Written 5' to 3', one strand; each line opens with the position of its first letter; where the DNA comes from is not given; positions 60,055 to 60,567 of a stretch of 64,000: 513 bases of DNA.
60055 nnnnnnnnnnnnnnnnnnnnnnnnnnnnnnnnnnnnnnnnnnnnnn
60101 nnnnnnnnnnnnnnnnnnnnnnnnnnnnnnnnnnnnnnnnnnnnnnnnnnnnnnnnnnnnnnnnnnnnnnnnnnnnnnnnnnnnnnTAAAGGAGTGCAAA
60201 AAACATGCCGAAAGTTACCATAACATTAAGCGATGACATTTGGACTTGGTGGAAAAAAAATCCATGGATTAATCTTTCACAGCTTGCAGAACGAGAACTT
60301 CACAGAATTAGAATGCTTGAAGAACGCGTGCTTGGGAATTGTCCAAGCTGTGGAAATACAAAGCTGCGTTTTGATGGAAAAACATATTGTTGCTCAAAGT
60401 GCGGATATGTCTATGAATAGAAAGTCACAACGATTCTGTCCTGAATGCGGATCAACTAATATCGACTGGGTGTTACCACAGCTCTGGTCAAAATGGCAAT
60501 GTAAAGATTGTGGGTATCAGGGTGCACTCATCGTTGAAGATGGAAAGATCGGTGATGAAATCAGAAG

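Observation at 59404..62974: Compact 8-gene operon: membrane-YbjQ-membrane-ZnR-ZnR-YbjQ-ABC ATPase-ABC2 permease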

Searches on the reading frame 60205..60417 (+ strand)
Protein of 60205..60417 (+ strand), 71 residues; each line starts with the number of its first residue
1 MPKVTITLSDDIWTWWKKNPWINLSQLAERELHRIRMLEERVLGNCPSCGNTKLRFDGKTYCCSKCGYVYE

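Call 5: search_protein_families(library=pfam, proteins=[window:60205-60417:+], max_evalue=0.1)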
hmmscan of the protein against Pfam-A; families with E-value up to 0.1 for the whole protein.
window:60205-60417:+ (71 aa): 8 families
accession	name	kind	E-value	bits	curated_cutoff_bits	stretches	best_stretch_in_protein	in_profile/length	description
PF08063.17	Zn_ribbon_PADR1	-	0.002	18.3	25.1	1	43-64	2-23/42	PADR1 domain, zinc ribbon fold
PF07282.18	Cas12f1-like_TNB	-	0.0054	17.3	26.3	1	45-69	30-49/60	Cas12f1-like, TNB domain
PF08271.17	Zn_Ribbon_TF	-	0.012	15.6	29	1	46-71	3-30/43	TFIIB zinc-binding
PF12760.12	Zn_ribbon_IS1595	-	0.021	15.2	25.4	1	45-68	20-45/46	Transposase zinc-ribbon domain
PF21349.2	RUBY_RBDX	-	0.045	13.7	26.5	0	45-56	18-29/30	Rubrerythrin, rubredoxin-like domain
PF03107.22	C1_2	-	0.046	14.5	26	1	33-69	5-42/48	C1 domain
PF13248.11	Zn_ribbon_3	-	0.06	13.3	27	0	45-69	4-25/26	zinc-ribbon domain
PF18073.7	Zn_ribbon_LapB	-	0.09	12.9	25.7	0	41-50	12-21/28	Rubredoxin metal binding domain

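Call 6: search_protein_families(library=ncbifam, proteins=[window:60205-60417:+], max_evalue=0.1)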
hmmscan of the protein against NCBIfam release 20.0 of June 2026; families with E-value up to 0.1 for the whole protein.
window:60205-60417:+ (71 aa): 8 families
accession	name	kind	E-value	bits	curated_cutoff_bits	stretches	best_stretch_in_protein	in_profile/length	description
NF011481.0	PRK14890.1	equivalog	0.00061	19.8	61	1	37-68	21-58/61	putative Zn-ribbon RNA-binding protein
NF001669.0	PRK00432.1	equivalog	0.0036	17.3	54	1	44-69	27-52/58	30S ribosomal protein S27ae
NF006417.0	PRK08665.1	equivalog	0.023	12.9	961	1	31-68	720-755/759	vitamin B12-dependent ribonucleotide reductase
TIGR04165.1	methano_modCys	hypoth_equivalog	0.025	14.8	60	0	60-71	36-47/50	TIGR04165 family Cys-rich peptide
NF047723.1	TransFacS4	equivalog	0.027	15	120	1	45-70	62-90/90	transcription factor S4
NF003058.0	PRK03976.1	equivalog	0.029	14.3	87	1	41-70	34-64/91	50S ribosomal protein L37ae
TIGR02605.1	CxxC_CxxC_SSSS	subfamily_domain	0.084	13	31.3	0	34-55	17-38/52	FmdB family zinc ribbon protein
NF040849.1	tRNAmod_TiaS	equivalog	0.086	11.4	600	1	23-68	336-377/422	tRNA(Ile2) 2-agmatinylcytidine synthetase TiaS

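Call 28: find_related_loci(query=A2, collection=genome_contigs, flank=8000)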
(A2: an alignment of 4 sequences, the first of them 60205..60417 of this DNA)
Query A2 (71 aa) in genome_contigs; peptide patterns used: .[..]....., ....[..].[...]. (x = any residue, [..] = any of these).
227 stretches matched a pattern; 46 encode a relative of the query (tblastn E <= 1e-3); 46 distinct loci.
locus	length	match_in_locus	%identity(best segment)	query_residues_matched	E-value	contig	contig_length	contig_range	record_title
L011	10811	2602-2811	86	1-70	9e-39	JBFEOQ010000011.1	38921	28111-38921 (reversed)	MAG: Thermoplasmatota archaeon isolate Mix_mud04.2021.02.43 k141_1054270_length_38921_cov_18.2301, whole genome shotgun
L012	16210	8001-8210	84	1-70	1e-37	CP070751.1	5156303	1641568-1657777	MAG: Thermoplasmata archaeon isolate bin33 chromosome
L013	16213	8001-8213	83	1-71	3e-37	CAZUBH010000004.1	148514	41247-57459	MAG TPA_asm: uncultured Thermoplasmatales archaeon isolate SRP141376_co1_301 genome assembly, contig: NODE_221_length_14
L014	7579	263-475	82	1-71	4e-37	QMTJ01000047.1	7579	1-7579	MAG: Thermoplasmata archaeon isolate B24_G9 B24_Guay9_scaffold_14832, whole genome shotgun sequence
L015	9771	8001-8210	83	1-70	6e-37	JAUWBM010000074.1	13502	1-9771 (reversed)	MAG: Thermoplasmatota archaeon isolate CSMAG_1320 CSMAG_1320_k141_887056_length_13502_cov_13.2122, whole genome shotgun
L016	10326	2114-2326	82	1-71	1e-36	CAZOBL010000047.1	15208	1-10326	MAG TPA_asm: uncultured Thermoplasmatales archaeon isolate SRP332253_co2_223 genome assembly, contig: NODE_3726_length_1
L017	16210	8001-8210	83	1-70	2e-36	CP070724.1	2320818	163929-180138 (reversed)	MAG: Thermoplasmatales archaeon isolate bin45 chromosome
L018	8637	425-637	82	1-71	2e-36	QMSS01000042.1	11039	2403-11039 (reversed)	MAG: Thermoplasmata archaeon isolate B82_G9 B82_Guay9_scaffold_06851, whole genome shotgun sequence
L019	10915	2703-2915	80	1-71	4e-36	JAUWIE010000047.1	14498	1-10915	MAG: Thermoplasmatota archaeon isolate CSMAG_2286 CSMAG_2286_k141_666357_length_14498_cov_9.0000, whole genome shotgun s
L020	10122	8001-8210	83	1-70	3e-36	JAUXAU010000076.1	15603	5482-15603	MAG: Thermoplasmatota archaeon isolate CSMAG_2770 CSMAG_2770_k141_58198_length_15603_cov_18.9488, whole genome shotgun s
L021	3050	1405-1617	82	1-71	4e-36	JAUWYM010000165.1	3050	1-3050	MAG: Thermoplasmatota archaeon isolate CSMAG_2710 CSMAG_2710_k141_1038381_length_3050_cov_5.0000, whole genome shotgun s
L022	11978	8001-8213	80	1-71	6e-36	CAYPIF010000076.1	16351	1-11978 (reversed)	MAG TPA_asm: uncultured Thermoplasmatales archaeon isolate SRP067234_co1_304 genome assembly, contig: k99_783310, whole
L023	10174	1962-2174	82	1-71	8e-36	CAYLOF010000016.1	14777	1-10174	MAG TPA_asm: uncultured Thermoplasmatales archaeon isolate binchicken_co116_354 genome assembly, contig: NODE_4181_lengt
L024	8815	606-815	80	1-70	1e-35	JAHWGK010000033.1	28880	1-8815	MAG: Thermoplasmata archaeon isolate Hel238.bin54 NODE_33_length_28880_cov_19.387286, whole genome shotgun sequence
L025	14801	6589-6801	79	1-71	2e-35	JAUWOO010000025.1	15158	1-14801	MAG: Thermoplasmatota archaeon isolate CSMAG_2452 CSMAG_2452_k141_789357_length_15158_cov_9.1410, whole genome shotgun s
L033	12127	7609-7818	77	1-70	9e-35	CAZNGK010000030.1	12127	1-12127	MAG TPA_asm: uncultured Thermoplasmatales archaeon isolate SRP338002_co1_123 genome assembly, contig: NODE_4915_length_1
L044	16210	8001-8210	74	1-70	6e-33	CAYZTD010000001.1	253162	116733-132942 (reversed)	MAG TPA_asm: uncultured Thermoplasmatales archaeon isolate SRP332253_co2_155 genome assembly, contig: NODE_15_length_253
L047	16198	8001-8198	77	1-66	2e-32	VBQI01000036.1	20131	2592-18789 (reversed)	MAG: Thermoplasmata archaeon isolate M10_bin2222 scaffold2435, whole genome shotgun sequence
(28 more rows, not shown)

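Call 43: search_protein_families(library=padloc, proteins=[window:60205-60417:+], max_evalue=0.01)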
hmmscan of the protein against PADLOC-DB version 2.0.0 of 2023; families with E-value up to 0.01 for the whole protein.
window:60205-60417:+ (71 aa): 2 families
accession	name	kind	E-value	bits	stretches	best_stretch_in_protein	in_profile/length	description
PDLC05059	PDC-S64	-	0.00064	16.8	1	23-70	241-290/339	-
PDLC01691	Cas12f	-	0.0057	14.6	1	45-70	290-315/332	CAS-V-F; effector__SPE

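Call 45: find_homologous_proteins(query=A5, max_evalue=1)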
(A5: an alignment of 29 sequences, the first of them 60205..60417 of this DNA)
Query A5 (29 sequences) (71 aa, profile of the alignment): 112 proteins with E <= 1 among 2058 candidates.
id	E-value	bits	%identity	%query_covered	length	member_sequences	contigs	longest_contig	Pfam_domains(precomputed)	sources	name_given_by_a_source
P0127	1.9e-42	161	80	100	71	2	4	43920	-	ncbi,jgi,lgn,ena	jgi:tRNA(Ile2) C34 agmatinyltransferase TiaS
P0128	1.9e-42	161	80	100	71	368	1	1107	-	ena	-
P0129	3.4e-42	160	79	100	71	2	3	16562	-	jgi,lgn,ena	-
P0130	3.5e-42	160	77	99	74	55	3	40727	PF17283.9,PF08063.18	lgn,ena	-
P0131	3.7e-42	160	77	99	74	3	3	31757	PF17283.9,PF08063.18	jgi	-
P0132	5.4e-42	159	80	100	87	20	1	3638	-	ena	-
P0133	6.1e-42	159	85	93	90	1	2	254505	-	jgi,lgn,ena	-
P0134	6.6e-42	159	72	100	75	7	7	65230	-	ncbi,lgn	-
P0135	2.0e-41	157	80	99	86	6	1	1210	-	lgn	-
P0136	2.9e-41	157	89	99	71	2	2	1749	-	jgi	jgi:tRNA(Ile2) C34 agmatinyltransferase TiaS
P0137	3.1e-41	157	73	100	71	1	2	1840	-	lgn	-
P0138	4.0e-41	156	76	100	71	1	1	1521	-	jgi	-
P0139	4.6e-41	156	76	99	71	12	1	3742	PF08063.18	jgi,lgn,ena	-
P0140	5.0e-41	156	77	100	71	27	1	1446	-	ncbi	-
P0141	8.4e-41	155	76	100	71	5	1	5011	PF17283.9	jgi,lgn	jgi:tRNA(Ile2) C34 agmatinyltransferase TiaS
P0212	1.9e-32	129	72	99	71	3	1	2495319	-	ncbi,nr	ncbi:MAG: hypothetical protein JSW28_06225 [Thermoplasmata archaeon]|nr:MAG: hypothetical protein JS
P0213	8.2e-30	120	66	99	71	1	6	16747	-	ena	-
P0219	9.0e-26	107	60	94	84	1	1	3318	-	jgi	-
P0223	3.4e-21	93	61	97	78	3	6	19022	-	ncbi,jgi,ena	-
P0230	8.0e-18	82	55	93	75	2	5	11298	-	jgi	-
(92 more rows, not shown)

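Call 46: find_encoding_contigs(protein=P0223, flank=7000, max_places=2)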
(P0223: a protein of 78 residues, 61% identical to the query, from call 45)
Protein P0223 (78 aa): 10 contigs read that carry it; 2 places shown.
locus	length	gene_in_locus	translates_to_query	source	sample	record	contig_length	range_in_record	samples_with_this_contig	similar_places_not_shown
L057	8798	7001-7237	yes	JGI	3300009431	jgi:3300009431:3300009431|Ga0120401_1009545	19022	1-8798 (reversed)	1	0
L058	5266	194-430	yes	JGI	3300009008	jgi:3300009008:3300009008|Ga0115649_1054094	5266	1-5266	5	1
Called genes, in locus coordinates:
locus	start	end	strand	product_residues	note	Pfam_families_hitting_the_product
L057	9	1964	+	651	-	PF08449:UAA (faint), PF07191:Zn_ribbon_6 (faint)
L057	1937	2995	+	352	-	PF00730:HhH-GPD, PF00633:HHH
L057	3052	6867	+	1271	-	PF10342:Kre9_KNH (weak)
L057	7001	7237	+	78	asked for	-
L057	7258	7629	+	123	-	PF01906:YbjQ_1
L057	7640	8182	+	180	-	PF01906:YbjQ_1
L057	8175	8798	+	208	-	?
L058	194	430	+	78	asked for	-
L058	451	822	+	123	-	PF01906:YbjQ_1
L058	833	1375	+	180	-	PF01906:YbjQ_1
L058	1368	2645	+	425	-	-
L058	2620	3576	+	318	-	-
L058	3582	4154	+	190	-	-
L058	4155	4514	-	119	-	-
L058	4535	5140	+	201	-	PF05656:DUF805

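Call 47: find_encoding_contigs(protein=P0230, flank=7000, max_places=2)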
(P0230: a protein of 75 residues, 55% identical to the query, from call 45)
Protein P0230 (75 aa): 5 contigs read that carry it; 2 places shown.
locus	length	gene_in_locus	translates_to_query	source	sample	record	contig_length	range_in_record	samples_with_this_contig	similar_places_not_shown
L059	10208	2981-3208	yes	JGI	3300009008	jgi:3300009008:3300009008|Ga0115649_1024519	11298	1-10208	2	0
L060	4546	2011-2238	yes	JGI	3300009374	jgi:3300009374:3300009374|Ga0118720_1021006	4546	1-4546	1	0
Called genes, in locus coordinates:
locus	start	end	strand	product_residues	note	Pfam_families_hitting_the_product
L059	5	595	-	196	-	-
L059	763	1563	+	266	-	PF14268:YoaP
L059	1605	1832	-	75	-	-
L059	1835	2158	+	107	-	PF14018:DUF4234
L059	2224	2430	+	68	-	-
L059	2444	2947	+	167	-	-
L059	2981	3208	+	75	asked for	-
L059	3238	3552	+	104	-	PF01906:YbjQ_1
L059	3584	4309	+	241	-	-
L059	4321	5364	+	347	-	PF05656:DUF805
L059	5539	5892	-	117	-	-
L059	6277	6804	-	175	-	PF01022:HTH_5 (faint), PF12840:HTH_20 (faint), PF13412:HTH_24 (weak), PF24266:HTH_HVO_0163_N, PF01047:MarR (faint), PF12802:MarR_2 (faint), PF13412:HTH_24 (weak)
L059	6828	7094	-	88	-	-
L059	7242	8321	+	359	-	PF18884:TSP3_bac (weak)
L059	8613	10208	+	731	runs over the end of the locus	-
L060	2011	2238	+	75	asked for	-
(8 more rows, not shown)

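Call 54: predict_structure(alignment_id=A6)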
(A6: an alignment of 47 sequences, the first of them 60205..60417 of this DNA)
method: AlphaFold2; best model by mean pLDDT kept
length: 71 residues; sequences in the alignment: 47
mean_pLDDT: 83.5   pTM: 0.51
mean pLDDT of the five models: 83.5, 81.5, 77.6, 75.9, 71.2
residues with pLDDT >= 90: 20; 70-90: 50; 50-70: 1; < 50: 0
segments of 3 or more residues with pLDDT < 50: none
pLDDT, mean of each block of 10 residues (from residue 1): 85 95 89 83 77 76 81 72
secondary structure, 60 per line:
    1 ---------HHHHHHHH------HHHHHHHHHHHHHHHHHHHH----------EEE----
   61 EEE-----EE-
elements in order: H10-17 H24-43 E54-56 E61-63
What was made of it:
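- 60205..60420 (+): RHH-ZnR: 71 aa. N-terminal strand-helix-helix domain (KVTITL…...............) plus a C-terminal C4 zinc ribbon. Proposed autorepressor. AF2 pLDDT 83.5: residues 1-9 extended, helices 10-17 and 24-43, then the ribbon (call 54).
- On Ribbon-helix-helix (RHH/CopG/MetJ/Arc) DNA-binding proteins: AF2 with pLDDT 83.5: residues 1-9 extended, helix 10-17, helix 24-43 (call 54).
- The AF2 secondary structure is strand-helix-helix plus ribbon (call 54).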

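Call 57: search_solved_structures(query=A6, max_evalue=10, show_alignments=3)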
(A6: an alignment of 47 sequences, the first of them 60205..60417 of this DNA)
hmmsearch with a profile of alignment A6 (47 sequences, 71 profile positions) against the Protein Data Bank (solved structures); distinct sequences matched with E-value up to 10: 90 (the best 60 are shown).
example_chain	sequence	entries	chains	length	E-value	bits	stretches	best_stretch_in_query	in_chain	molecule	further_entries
7oqy_Y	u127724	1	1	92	7.8e-06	28.7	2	42-70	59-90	DNA-directed RNA polymerase, subunit M (RpoM-2)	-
6nu2_AO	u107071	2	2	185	0.02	17.7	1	20-40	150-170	28S ribosomal protein S18b, mitochondrial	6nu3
9ojm_O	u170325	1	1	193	0.021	17.7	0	20-40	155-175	28S ribosomal protein S18b, mitochondrial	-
1jj2_Y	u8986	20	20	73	0.027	17.3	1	39-70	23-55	RIBOSOMAL PROTEIN L37Ae | 50S ribosomal protein L37AE | L37Ae 50S ribosomal protein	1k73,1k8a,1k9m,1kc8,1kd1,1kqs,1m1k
9fhl_W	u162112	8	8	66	0.043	16.7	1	45-69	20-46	Small ribosomal subunit protein eS27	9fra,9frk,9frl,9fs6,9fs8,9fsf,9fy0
1ffk_W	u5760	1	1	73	0.044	16.6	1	34-70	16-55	RIBOSOMAL PROTEIN L37AE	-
4v4n_Ai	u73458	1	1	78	0.045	16.6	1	34-69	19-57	50S ribosomal protein L37AE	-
3j9m_AO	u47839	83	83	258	0.047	16.5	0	20-40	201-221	mS40 (bS18b) | 28S ribosomal protein S18b, mitochondrial | Small ribosomal subunit protein mS40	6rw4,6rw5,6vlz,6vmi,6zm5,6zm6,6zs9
1pft_A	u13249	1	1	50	0.049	16.5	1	45-70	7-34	TFIIB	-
4v6u_Bi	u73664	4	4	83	0.051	16.4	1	34-69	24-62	50S ribosomal protein L37Ae | Large ribosomal subunit protein eL43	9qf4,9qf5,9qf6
1s72_Z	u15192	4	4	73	0.065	16.1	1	41-70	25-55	50S ribosomal protein L37Ae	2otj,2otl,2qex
3g4s_Z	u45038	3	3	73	0.065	16.1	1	41-70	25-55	50S ribosomal protein L37Ae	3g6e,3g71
9e71_BY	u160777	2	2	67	0.07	16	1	45-69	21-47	Small ribosomal subunit protein eS27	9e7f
1vq4_Z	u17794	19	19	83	0.087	15.7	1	41-70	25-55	50S ribosomal protein L37Ae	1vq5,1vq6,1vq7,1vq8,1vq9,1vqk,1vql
7lys_A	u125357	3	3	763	0.088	15.7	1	39-69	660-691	CasPhi-2 | CasPhi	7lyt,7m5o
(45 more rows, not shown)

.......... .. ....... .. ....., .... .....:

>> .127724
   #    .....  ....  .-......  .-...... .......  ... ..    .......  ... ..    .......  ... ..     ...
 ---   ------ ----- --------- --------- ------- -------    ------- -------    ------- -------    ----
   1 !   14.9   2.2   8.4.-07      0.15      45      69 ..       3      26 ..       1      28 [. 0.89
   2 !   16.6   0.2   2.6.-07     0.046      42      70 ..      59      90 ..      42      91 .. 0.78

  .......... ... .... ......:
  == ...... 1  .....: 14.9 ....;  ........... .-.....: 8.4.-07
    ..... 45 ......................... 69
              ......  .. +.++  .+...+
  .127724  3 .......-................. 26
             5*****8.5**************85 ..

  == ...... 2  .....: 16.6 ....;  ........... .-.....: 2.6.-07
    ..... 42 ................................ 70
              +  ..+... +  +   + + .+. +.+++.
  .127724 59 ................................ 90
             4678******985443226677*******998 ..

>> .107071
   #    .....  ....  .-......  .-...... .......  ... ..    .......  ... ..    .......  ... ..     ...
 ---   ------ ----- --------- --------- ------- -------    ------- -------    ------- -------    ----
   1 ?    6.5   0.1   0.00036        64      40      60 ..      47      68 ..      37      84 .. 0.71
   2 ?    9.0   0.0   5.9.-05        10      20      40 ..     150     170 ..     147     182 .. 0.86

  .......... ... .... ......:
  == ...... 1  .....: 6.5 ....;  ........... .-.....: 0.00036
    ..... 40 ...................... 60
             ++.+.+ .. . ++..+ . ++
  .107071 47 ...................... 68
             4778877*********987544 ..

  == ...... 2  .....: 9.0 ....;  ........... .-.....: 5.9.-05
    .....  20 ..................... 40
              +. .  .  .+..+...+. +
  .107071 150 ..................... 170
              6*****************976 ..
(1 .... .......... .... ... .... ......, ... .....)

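Call 58: fold_search(model_id=the predicted structure, library=pdb)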
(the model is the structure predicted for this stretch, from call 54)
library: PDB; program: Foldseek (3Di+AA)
matches with E <= 10: 149; with E <= 0.001: 0
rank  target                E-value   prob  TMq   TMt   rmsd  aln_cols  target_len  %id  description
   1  1pft_MODEL_1_A        1.8e-01  0.98  0.36  0.50   1.2        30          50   40  N-TERMINAL DOMAIN OF TFIIB, NMR (released 1996-08-17)
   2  1jj2_Y                2.3e-01  0.47  0.37  0.36   6.5        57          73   26  Fully Refined Crystal Structure of the Haloarcula marismortui Large Ribosomal Subunit at 2.4 Angstrom Resolution (released 2001-08-01)
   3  9znf_Ad               2.3e-01  0.44  0.37  0.31   7.6        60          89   25  Cryo-EM structure of the Methanosarcina acetivorans 70S ribosome in complex with SriA and SriB (released 2026-01-28)
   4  6skf_Bg               2.4e-01  0.33  0.34  0.30   9.6        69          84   22  Cryo-EM Structure of T. kodakarensis 70S ribosome (released 2020-07-29)
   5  5n5y_I                3.2e-01  0.91  0.33  0.24   1.9        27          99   37  Cryo-EM structure of RNA polymerase I in complex with Rrn3 and Core Factor (Orientation III) (released 2017-04-05)
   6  5g5l_I                3.7e-01  0.90  0.33  0.22   1.9        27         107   37  RNA polymerase I-Rrn3 complex at 4.8 A resolution (released 2016-07-27)
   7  3cpw_Y                3.7e-01  0.47  0.31  0.30   5.4        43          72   30  The structure of the antibiotic LINEZOLID bound to the large ribosomal subunit of HALOARCULA MARISMORTUI (released 2008-07-22)
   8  7oqy_Y                4.0e-01  0.80  0.32  0.25   1.3        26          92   46  Cryo-EM structure of the cellular negative regulator TFS4 bound to the archaeal RNA polymerase (released 2021-08-25)
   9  9qf4_Be               4.0e-01  0.51  0.31  0.28   4.5        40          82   28  Structure of P. furiosus 70S ribosome grown at 95 degC (released 2025-11-05)
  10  2akl_MODEL_1_A        4.9e-01  0.66  0.32  0.21   1.7        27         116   26  Solution structure for phn-A like protein PA0128 from Pseudomonas aeruginosa (released 2006-07-18)
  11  3cc2_Z                4.9e-01  0.51  0.32  0.32   5.1        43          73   28  The Refined Crystal Structure of the Haloarcula Marismortui Large Ribosomal Subunit at 2.4 Angstrom Resolution with rr (released 2008-05-20)
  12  8oz0_H                6.9e-01  0.23  0.29  0.16   6.2        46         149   24  Structure of a human 48S translation initiation complex with eIF4F and eIF4A (released 2024-02-07)
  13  1ysh_D                9.2e-01  0.30  0.39  0.38   6.0        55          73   18  Localization and dynamic behavior of ribosomal protein L30e (released 2005-07-05)
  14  4v9f_Z                9.8e-01  0.28  0.30  0.26   5.5        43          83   30  The re-refined crystal structure of the Haloarcula marismortui large ribosomal subunit at 2.4 Angstrom resolution: mor (released 2014-07-09)
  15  7qca_LPP              9.8e-01  0.28  0.39  0.34   6.3        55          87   24  Spraguea lophii ribosome (released 2022-11-30)
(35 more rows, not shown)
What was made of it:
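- On C4 zinc ribbon: The ribbon aligns to the TFIIB and TFS4 ribbons at 1.2-1.3 A (call 58).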

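Call 59: search_protein_families(library=pfam, alignment_id=A6, max_evalue=1)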
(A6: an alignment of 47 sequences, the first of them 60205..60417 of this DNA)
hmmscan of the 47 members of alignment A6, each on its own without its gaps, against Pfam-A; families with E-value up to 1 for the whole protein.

A. member 1, window:60205-60417:+ (71 aa): 11 families
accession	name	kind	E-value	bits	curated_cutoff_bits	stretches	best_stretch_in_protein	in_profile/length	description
PF08063.17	Zn_ribbon_PADR1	-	0.002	18.3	25.1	1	43-64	2-23/42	PADR1 domain, zinc ribbon fold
PF07282.18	Cas12f1-like_TNB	-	0.0054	17.3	26.3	1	45-69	30-49/60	Cas12f1-like, TNB domain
PF08271.17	Zn_Ribbon_TF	-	0.012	15.6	29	1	46-71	3-30/43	TFIIB zinc-binding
PF12760.12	Zn_ribbon_IS1595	-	0.021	15.2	25.4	1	45-68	20-45/46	Transposase zinc-ribbon domain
PF21349.2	RUBY_RBDX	-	0.045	13.7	26.5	0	45-56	18-29/30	Rubrerythrin, rubredoxin-like domain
PF03107.22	C1_2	-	0.046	14.5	26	1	33-69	5-42/48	C1 domain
PF13248.11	Zn_ribbon_3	-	0.06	13.3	27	1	45-69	4-25/26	zinc-ribbon domain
PF18073.7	Zn_ribbon_LapB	-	0.09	12.9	25.7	1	41-50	12-21/28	Rubredoxin metal binding domain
PF02150.21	Zn_ribbon_RPB9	-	0.19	12.1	25.2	1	46-71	4-32/36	RNA polymerases M/15 Kd subunit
PF09723.15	Zn_ribbon_8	-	0.23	11.9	34.4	0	40-54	23-37/41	Zinc ribbon domain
PF07754.17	HVO_2753_ZBP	-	0.66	10.3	33.2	0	39-67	12-46/46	Small zinc finger protein HVO_2753-like, Zn-binding pocket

B. families by the number of members that match (of 47 scanned): 93 families (the first 25 are shown)
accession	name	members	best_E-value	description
PF08063.17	Zn_ribbon_PADR1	47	3.6e-06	PADR1 domain, zinc ribbon fold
PF12760.12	Zn_ribbon_IS1595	47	5.6e-05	Transposase zinc-ribbon domain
PF09723.15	Zn_ribbon_8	47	7.5e-05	Zinc ribbon domain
PF18073.7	Zn_ribbon_LapB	44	9.5e-05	Rubredoxin metal binding domain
PF07282.18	Cas12f1-like_TNB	44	0.00039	Cas12f1-like, TNB domain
PF17283.8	Zn_ribbon_SprT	42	1.5e-05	SprT-like zinc ribbon domain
PF08271.17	Zn_Ribbon_TF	41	5.4e-05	TFIIB zinc-binding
PF01096.23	Zn_ribbon_TFIIS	41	0.007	Transcription factor S-II (TFIIS)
PF25207.1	DUF7837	40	0.019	Domain of unknown function (DUF7837)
PF07754.17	HVO_2753_ZBP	36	0.0016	Small zinc finger protein HVO_2753-like, Zn-binding pocket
PF21349.2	RUBY_RBDX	34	0.0004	Rubrerythrin, rubredoxin-like domain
PF13248.11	Zn_ribbon_3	34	0.00068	zinc-ribbon domain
PF08274.17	Zn_Ribbon_YjdM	33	4.5e-05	PhnA Zinc-Ribbon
PF23455.1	DUF7129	33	0.0019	Domain of unknown function (DUF7129)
PF14768.12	RPA_interact_C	30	0.0024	Replication protein A interacting C-terminal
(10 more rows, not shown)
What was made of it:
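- On Ribbon-helix-helix (RHH/CopG/MetJ/Arc) DNA-binding proteins: Seventeen of 47 homologs hit CcdA weakly, best E=0.014 (call 59).
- Closest known: Type II toxin-antitoxin modules with RHH antitoxins. Same: CcdA hits are weak (call 59).
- Seventeen of 47 members give weak hits to CcdA, an RHH antitoxin (call 59). There are weak CcdA (RHH antitoxin) hits in 17 of 47 members (call 59).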
